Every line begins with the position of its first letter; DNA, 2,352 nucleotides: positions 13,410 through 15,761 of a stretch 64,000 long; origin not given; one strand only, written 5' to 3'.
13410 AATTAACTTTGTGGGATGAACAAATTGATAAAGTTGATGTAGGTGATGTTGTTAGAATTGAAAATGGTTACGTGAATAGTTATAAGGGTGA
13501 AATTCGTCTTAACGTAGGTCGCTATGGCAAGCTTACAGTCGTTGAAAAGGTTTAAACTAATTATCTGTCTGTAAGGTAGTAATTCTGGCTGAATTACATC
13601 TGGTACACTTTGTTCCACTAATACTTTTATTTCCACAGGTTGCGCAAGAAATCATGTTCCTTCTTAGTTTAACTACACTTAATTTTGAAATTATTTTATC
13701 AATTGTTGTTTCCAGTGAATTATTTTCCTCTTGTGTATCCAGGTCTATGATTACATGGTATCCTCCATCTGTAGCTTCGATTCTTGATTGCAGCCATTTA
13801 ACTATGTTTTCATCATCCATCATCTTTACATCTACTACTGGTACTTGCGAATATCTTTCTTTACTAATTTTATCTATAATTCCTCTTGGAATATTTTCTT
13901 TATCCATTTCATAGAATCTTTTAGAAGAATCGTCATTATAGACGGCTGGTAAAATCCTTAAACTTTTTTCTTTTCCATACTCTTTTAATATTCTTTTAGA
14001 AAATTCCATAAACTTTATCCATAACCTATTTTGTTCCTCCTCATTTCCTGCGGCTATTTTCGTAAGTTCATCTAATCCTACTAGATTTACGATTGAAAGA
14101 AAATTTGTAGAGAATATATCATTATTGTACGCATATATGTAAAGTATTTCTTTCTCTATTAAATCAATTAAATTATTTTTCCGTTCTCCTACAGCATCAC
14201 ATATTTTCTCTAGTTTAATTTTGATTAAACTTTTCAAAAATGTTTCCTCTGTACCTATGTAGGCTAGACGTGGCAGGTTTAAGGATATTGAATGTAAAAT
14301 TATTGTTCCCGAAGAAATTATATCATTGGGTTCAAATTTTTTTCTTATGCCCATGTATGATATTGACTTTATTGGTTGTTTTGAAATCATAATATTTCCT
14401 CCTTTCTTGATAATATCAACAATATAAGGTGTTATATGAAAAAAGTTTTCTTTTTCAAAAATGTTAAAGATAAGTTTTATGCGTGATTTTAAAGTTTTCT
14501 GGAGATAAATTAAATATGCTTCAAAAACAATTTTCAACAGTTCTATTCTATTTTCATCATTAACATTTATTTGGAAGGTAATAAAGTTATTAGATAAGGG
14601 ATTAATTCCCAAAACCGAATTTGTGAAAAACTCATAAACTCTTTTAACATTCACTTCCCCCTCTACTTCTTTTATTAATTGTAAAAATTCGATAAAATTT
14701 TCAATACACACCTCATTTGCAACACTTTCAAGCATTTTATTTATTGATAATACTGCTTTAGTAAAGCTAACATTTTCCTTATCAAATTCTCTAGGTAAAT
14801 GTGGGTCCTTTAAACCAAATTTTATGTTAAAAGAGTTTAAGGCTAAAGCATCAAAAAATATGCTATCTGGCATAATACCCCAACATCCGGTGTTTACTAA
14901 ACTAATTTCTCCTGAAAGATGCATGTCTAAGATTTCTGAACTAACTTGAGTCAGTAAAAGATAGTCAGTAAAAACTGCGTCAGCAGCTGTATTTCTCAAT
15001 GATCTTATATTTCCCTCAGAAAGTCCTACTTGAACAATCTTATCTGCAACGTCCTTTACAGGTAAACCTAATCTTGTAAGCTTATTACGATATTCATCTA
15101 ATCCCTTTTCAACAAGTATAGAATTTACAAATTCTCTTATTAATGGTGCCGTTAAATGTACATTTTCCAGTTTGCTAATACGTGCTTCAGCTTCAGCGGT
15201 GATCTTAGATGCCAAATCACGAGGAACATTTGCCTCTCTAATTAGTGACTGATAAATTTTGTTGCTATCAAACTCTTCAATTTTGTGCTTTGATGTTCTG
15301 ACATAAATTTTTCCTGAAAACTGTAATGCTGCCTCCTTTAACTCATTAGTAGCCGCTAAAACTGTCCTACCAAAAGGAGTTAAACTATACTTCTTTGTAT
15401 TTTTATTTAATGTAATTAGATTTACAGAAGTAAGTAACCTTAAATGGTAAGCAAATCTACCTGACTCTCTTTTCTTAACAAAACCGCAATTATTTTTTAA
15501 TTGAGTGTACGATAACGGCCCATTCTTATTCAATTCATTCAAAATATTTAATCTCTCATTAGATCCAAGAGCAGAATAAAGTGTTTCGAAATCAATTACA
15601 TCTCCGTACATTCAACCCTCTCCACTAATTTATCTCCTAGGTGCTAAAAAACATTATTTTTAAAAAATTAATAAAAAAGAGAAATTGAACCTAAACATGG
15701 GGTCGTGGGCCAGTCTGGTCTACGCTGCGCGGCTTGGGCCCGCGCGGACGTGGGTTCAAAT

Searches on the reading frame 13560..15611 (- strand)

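Call 63: search_protein_families(library=pfam, proteins=[window:13560-15611:-], max_evalue=0.00001)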
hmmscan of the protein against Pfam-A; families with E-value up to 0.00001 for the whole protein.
window:13560-15611:- (684 aa): 3 families
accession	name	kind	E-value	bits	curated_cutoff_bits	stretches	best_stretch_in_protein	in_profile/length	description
PF13597.11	NRDD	-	4.8e-16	59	26.2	1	394-676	237-531/562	Anaerobic ribonucleoside-triphosphate reductase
PF24038.1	DUF7347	-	7.7e-10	39.3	27.6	1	11-87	4-76/77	Domain of unknown function (DUF7347)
PF03477.21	ATP-cone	-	9.2e-07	29.8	25.8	1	102-174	1-75/88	ATP cone domain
